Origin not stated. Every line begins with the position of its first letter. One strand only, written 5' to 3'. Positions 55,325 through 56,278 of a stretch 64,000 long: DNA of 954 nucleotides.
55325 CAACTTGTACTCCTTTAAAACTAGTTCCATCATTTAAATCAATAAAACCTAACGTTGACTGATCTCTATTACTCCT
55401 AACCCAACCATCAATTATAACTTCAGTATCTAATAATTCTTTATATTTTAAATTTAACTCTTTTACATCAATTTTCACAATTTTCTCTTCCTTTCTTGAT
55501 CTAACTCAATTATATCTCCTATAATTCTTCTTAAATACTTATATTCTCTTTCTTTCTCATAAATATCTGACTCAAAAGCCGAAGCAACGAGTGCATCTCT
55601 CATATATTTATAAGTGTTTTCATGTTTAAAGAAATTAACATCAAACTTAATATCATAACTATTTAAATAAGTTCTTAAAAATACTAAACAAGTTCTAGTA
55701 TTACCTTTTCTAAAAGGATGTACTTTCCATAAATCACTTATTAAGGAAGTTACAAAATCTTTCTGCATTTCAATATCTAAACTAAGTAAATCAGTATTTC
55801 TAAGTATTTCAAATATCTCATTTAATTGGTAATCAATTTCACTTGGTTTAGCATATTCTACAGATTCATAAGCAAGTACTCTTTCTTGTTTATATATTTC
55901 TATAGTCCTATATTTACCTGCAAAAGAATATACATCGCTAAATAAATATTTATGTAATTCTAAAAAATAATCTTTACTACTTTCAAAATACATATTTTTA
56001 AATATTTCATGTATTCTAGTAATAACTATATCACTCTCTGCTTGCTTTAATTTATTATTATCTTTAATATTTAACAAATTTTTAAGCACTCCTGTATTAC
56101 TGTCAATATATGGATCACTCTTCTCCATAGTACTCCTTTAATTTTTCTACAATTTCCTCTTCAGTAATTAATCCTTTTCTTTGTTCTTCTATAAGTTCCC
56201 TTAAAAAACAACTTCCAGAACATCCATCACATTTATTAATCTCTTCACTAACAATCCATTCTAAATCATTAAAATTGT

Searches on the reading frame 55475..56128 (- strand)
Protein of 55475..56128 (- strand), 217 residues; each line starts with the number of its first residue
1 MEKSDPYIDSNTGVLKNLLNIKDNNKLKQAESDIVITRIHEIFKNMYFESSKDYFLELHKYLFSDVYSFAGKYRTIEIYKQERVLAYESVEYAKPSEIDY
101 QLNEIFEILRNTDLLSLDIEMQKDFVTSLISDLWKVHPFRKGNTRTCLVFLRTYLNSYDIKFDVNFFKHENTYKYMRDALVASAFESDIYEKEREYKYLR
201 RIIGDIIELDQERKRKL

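Call 34: search_protein_families(library=pfam, proteins=[window:55475-56128:-], max_evalue=0.00001)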
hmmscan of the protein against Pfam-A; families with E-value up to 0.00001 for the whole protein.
window:55475-56128:- (217 aa): 1 family
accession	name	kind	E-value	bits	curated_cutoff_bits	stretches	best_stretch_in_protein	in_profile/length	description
PF02661.23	Fic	-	5.2e-11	43.7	24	1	51-155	3-93/93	Fic/DOC family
